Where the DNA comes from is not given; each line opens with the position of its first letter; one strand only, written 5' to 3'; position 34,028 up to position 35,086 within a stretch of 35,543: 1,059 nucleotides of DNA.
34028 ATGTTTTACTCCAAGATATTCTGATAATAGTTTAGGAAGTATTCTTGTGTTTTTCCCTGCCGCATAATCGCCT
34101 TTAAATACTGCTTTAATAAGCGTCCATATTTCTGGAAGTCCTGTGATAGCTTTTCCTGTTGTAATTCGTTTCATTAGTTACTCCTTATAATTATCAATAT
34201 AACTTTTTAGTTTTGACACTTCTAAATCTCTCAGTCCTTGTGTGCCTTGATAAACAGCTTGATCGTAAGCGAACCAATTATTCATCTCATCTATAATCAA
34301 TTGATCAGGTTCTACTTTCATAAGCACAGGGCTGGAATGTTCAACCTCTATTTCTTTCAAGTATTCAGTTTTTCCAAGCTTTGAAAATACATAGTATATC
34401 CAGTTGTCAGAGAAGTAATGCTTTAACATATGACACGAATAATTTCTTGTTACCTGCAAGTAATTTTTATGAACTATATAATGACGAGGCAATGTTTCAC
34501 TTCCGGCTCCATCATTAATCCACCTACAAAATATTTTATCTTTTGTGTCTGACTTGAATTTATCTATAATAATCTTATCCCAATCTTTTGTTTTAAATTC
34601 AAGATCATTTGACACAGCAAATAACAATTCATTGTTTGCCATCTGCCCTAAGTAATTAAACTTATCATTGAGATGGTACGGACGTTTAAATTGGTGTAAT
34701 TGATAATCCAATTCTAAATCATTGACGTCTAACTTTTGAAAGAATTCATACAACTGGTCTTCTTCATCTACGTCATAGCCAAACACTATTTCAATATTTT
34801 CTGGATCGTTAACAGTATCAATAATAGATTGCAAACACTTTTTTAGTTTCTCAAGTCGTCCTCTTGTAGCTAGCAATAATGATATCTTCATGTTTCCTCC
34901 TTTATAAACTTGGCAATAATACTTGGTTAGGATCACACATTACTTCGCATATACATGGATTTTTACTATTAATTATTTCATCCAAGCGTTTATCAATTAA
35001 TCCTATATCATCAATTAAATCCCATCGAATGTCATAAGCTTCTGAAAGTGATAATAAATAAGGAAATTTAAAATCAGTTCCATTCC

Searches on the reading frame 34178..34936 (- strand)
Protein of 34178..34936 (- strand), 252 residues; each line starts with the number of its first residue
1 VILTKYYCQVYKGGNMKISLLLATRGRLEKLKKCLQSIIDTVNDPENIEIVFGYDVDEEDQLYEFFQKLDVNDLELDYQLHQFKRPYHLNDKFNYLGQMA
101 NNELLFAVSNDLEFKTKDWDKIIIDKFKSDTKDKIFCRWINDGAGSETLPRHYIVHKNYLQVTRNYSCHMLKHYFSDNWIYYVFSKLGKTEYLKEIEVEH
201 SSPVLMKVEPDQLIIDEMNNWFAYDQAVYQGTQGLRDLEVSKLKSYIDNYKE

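Call 50: search_protein_families(library=phrogs, proteins=[window:34178-34936:-], max_evalue=0.001)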
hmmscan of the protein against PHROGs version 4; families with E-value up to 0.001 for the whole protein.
window:34178-34936:- (252 aa): 1 family
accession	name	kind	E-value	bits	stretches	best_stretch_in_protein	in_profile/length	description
phrog_14945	-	moron, auxiliary metabolic gene and host takeover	1.3e-20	74.8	1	15-212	3-183/218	glycosyltransferase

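Call 89: search_protein_families(library=pfam, proteins=[window:34178-34936:-], max_evalue=0.01)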
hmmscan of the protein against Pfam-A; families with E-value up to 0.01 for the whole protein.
window:34178-34936:- (252 aa): 1 family
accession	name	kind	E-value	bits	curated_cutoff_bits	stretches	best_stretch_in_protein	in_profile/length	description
PF00535.33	Glycos_transf_2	-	0.00067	20.1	23.3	1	20-164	2-132/168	Glycosyl transferase family 2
